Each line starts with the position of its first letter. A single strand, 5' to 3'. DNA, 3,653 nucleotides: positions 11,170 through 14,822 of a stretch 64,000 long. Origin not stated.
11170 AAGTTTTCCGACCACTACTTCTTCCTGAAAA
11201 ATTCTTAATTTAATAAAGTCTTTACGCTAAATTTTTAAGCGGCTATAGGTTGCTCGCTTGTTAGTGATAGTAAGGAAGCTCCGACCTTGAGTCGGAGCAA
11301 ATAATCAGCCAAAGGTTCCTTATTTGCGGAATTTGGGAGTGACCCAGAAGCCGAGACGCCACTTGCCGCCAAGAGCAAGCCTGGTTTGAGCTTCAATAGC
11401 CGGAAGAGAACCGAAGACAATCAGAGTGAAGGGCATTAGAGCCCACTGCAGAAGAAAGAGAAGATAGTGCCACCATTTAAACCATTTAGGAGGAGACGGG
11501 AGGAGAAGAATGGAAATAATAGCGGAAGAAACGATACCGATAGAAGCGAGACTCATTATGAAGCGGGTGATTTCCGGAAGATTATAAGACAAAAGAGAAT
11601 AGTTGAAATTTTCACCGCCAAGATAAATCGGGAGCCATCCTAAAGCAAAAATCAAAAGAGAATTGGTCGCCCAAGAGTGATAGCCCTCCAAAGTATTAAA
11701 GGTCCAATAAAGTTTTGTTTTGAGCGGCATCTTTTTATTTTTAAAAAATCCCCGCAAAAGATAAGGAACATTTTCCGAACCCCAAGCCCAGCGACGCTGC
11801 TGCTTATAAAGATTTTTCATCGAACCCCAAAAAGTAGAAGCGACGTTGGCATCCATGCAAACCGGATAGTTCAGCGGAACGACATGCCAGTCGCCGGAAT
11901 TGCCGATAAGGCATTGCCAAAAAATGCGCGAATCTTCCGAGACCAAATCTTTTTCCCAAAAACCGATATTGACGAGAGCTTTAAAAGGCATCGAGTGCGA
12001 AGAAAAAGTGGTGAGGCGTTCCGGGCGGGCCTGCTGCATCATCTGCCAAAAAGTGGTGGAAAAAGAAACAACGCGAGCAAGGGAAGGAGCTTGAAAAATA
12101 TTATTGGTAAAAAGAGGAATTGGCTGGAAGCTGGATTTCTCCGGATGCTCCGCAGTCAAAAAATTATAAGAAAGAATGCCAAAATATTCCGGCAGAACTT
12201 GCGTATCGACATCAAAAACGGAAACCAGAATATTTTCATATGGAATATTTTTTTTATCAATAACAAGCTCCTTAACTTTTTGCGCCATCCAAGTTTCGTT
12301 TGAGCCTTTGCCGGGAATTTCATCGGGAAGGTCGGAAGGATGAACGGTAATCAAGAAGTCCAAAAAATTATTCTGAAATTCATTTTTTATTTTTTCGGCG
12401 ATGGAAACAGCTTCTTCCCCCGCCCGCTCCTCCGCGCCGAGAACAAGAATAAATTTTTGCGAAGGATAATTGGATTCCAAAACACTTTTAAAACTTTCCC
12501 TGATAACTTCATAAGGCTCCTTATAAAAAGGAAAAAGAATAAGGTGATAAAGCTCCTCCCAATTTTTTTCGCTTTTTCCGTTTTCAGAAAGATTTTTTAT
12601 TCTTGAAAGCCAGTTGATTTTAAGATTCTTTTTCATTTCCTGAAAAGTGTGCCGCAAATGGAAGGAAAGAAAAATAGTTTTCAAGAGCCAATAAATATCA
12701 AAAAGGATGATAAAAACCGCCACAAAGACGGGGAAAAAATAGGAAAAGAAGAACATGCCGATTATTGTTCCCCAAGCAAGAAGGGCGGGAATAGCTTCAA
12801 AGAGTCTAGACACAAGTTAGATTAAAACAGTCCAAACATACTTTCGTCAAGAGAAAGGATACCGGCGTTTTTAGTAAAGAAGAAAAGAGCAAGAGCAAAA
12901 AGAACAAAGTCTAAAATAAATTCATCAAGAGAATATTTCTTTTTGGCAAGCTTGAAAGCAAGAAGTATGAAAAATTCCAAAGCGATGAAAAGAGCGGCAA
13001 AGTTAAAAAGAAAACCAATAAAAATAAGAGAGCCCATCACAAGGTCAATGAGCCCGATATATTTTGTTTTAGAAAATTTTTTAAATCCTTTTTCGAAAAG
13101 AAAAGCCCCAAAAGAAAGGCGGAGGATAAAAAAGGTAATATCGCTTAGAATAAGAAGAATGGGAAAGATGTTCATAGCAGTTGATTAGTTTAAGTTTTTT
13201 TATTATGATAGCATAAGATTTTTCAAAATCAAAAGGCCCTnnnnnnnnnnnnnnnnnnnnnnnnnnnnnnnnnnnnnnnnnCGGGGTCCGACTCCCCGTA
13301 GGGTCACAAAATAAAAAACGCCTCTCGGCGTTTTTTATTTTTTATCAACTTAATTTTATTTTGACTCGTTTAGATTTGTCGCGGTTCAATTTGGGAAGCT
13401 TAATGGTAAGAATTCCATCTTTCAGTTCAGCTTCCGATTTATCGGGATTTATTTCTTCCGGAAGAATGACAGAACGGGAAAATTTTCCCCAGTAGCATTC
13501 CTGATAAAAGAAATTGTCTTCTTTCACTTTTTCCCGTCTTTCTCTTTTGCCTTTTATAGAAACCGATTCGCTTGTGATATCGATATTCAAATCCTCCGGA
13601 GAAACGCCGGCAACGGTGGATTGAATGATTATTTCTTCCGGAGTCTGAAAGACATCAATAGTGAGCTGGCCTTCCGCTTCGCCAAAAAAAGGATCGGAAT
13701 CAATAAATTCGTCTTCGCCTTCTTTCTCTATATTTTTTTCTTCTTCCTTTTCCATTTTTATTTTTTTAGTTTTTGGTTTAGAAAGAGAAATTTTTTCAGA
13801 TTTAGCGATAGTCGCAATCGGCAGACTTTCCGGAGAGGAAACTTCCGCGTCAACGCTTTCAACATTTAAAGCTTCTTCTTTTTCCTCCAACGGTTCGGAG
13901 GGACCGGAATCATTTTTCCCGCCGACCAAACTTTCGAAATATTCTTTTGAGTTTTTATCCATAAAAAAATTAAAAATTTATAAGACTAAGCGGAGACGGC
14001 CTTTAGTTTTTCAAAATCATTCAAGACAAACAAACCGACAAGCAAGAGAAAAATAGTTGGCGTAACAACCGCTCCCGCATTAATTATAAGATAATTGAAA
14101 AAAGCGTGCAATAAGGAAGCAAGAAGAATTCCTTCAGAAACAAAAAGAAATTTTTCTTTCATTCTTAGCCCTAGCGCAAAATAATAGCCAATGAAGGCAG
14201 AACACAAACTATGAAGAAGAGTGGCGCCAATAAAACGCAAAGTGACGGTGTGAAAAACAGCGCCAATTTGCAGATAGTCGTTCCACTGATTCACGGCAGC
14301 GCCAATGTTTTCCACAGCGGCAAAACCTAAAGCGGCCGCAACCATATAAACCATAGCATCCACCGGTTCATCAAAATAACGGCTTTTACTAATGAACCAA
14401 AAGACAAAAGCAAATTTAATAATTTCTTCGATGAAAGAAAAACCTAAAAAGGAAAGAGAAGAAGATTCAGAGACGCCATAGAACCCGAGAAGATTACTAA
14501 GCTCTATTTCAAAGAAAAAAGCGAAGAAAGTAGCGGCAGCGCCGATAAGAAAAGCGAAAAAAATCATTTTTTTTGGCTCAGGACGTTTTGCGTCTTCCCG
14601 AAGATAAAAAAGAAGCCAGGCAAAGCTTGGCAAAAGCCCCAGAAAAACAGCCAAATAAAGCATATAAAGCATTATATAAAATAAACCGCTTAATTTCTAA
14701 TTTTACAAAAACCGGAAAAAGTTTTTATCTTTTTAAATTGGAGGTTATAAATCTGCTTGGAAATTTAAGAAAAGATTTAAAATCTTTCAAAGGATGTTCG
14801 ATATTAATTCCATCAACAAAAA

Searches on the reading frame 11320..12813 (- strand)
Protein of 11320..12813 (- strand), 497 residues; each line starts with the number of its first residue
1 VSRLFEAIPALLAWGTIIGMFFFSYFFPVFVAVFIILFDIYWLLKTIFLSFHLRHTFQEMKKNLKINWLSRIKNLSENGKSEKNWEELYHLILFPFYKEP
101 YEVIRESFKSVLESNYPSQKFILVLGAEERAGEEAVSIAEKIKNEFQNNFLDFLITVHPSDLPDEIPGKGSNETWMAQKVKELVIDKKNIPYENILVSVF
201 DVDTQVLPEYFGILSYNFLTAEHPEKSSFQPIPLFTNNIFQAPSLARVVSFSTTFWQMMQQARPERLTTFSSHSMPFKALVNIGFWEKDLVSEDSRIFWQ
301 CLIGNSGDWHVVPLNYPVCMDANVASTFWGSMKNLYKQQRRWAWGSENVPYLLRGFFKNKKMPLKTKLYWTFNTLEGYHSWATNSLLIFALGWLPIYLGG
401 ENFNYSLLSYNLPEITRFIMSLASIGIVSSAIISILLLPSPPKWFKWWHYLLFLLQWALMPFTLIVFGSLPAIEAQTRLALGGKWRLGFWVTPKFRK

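Call 18: find_encoding_contigs(protein=window:11320-12813:-, flank=3000, max_places=10)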
Protein window:11320-12813:- (497 aa): 1 contig read that carries it; 1 place shown.
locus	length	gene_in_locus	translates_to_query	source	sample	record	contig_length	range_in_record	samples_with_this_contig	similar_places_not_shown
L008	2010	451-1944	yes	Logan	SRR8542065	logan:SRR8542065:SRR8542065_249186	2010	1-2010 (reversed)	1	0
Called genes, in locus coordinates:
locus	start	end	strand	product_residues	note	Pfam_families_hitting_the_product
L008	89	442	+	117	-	-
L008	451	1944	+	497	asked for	-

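Call 21: search_protein_families(library=pfam, proteins=[window:11320-12813:-])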
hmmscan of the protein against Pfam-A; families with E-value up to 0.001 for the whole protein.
window:11320-12813:- (497 aa): 1 family
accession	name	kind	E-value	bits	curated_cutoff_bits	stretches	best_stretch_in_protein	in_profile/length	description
PF13632.12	Glyco_trans_2_3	-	1.5e-05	25.3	27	1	199-396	4-153/198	Glycosyl transferase family group 2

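Call 24: find_homologous_proteins(query=window:11320-12813:-, max_evalue=1e-20)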
Query window:11320-12813:- (497 aa): 7544 proteins with E <= 1e-20 among 8000 candidates; the best 120 are listed.
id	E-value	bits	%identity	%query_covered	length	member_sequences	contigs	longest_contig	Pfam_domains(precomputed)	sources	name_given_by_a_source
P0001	0.0e+0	1143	100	100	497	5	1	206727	-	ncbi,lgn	ncbi:MAG: glycosyltransferase family 2 protein [Candidatus Paceibacterota bacterium]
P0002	4.9e-254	862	85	87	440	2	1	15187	-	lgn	-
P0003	1.7e-241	821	73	96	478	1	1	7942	PF13632.13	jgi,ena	-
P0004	9.8e-236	802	69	100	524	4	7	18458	-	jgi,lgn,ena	-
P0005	6.7e-234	796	69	100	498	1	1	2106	PF13632.13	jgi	-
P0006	6.0e-232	789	71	94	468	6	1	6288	PF13632.13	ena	-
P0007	1.9e-230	784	67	100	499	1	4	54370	-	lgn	-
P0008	3.1e-228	777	65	100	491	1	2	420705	PF13632.13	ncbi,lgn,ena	-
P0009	6.5e-228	776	66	100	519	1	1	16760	-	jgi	-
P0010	1.1e-227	775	66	100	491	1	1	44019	PF13632.13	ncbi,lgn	-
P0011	2.0e-227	774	65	100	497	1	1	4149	PF13632.13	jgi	-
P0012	3.2e-227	773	66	100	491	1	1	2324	PF13632.13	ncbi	-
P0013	1.7e-225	768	66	100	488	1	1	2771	-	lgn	-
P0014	3.9e-225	767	65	100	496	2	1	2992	PF13632.13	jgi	jgi:cellulose synthase/poly-beta-1,6-N-acetylglucosamine synthase-like glycosyltransferase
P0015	9.5e-225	765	65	100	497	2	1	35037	PF13632.13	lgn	-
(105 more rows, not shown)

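Call 25: find_encoding_contigs(protein=P0002, flank=4000, max_places=3)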
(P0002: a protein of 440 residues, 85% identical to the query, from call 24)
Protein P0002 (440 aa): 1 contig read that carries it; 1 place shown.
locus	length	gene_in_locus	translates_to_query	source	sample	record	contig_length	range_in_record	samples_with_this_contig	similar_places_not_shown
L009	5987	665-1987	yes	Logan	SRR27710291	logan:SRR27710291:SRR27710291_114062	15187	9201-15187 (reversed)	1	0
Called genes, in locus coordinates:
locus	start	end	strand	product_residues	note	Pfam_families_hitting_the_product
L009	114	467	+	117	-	-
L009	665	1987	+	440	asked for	-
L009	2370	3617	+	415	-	PF01408:GFO_IDH_MocA, PF22725:GFO_IDH_MocA_C3 (weak)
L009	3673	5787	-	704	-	PF17191:RecG_wedge, PF19833:RecG_dom3_C (faint), PF00270:DEAD, PF04851:ResIII, PF00271:Helicase_C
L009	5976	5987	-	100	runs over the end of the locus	-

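Call 26: find_encoding_contigs(protein=P0004, flank=4000, max_places=4)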
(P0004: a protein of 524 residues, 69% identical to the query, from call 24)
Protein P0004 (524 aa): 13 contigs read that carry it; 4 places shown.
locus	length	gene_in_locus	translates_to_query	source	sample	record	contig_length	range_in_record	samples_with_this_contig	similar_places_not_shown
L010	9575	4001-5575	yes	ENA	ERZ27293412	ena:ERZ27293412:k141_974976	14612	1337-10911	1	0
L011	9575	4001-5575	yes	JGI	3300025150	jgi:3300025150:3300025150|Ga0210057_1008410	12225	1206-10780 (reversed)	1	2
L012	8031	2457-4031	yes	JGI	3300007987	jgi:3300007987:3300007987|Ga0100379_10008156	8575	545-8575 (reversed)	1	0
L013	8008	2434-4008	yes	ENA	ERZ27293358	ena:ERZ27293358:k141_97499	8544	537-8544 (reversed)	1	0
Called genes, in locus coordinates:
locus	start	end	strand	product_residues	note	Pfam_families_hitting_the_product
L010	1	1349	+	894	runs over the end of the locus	?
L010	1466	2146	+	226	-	PF13367:PrsW-protease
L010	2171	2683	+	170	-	PF00011:HSP20, PF04969:CS (weak)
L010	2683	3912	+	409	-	PF01566:Nramp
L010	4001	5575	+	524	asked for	-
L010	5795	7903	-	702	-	PF17191:RecG_wedge, PF00270:DEAD, PF04851:ResIII, PF22590:Cas3-like_C_2 (faint), PF00271:Helicase_C, PF19833:RecG_dom3_C (weak)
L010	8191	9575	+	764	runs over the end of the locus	PF03477:ATP-cone, PF17975:RNR_Alpha, PF02867:Ribonuc_red_lgC (faint)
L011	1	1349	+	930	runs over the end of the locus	?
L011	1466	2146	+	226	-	PF13367:PrsW-protease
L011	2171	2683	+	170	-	PF00011:HSP20, PF04969:CS (weak)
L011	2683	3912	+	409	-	PF01566:Nramp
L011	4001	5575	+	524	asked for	-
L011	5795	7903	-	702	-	PF17191:RecG_wedge, PF00270:DEAD, PF04851:ResIII, PF22590:Cas3-like_C_2 (faint), PF00271:Helicase_C, PF19833:RecG_dom3_C (weak)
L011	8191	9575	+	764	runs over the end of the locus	PF03477:ATP-cone, PF17975:RNR_Alpha, PF02867:Ribonuc_red_lgC (faint)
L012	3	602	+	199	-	?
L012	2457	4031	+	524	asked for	-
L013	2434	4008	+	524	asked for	-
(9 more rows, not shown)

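Call 27: find_encoding_contigs(protein=P0003, flank=4000, max_places=3)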
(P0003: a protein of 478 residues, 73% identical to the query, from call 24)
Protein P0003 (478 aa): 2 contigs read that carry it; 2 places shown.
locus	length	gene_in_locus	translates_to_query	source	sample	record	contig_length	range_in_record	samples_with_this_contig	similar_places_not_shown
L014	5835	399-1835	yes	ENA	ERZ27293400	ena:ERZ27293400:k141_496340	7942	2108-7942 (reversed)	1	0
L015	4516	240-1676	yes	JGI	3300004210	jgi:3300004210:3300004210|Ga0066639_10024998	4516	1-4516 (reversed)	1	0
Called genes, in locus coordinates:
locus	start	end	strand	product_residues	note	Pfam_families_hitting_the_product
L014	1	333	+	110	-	?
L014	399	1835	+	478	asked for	PF13632:Glyco_trans_2_3 (weak)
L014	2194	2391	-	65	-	-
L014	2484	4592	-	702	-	PF17191:RecG_wedge, PF01336:tRNA_anti-codon (weak), PF00270:DEAD, PF04851:ResIII, PF00271:Helicase_C, PF22590:Cas3-like_C_2 (weak)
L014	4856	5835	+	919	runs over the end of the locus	PF08471:Ribonuc_red_2_N, PF02867:Ribonuc_red_lgC, PF12637:TSCPD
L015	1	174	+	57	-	?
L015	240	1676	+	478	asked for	PF13632:Glyco_trans_2_3 (weak)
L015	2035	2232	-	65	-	-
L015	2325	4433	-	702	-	PF17191:RecG_wedge, PF01336:tRNA_anti-codon (weak), PF00270:DEAD, PF04851:ResIII, PF00271:Helicase_C, PF22590:Cas3-like_C_2 (weak)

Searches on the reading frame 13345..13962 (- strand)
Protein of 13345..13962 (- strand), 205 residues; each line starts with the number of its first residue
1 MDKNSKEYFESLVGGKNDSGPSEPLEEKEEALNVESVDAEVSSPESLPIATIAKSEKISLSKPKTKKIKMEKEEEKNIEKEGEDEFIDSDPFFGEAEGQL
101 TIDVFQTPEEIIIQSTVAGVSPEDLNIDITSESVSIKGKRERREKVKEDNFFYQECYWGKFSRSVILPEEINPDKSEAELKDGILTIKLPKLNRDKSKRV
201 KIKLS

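Call 21: search_protein_families(library=pfam, proteins=[window:13345-13962:-])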
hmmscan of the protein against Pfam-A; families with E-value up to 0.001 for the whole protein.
window:13345-13962:- (205 aa): 2 families
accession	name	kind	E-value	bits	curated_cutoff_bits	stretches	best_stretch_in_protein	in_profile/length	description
PF00011.27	HSP20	-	5.1e-20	71.9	20.8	1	105-202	3-101/102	Hsp20/alpha crystallin family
PF04969.22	CS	-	1.7e-06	29.3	21.3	1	105-191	6-78/78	CS domain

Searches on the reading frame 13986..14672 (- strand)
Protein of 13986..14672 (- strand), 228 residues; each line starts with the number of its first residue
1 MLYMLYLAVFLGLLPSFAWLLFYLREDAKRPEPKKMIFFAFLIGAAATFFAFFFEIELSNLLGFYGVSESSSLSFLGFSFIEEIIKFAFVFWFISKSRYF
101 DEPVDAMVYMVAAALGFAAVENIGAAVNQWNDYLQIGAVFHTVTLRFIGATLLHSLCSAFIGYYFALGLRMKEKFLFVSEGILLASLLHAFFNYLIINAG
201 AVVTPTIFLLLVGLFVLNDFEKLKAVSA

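Call 68: search_protein_families(library=pfam, proteins=[window:13986-14672:-], max_evalue=0.00001)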
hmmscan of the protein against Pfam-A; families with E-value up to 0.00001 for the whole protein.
window:13986-14672:- (228 aa): 1 family
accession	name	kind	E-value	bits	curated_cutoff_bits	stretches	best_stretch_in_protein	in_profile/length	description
PF13367.11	PrsW-protease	-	2.9e-29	102.5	23.5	1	32-215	1-193/196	PrsW family intramembrane metalloprotease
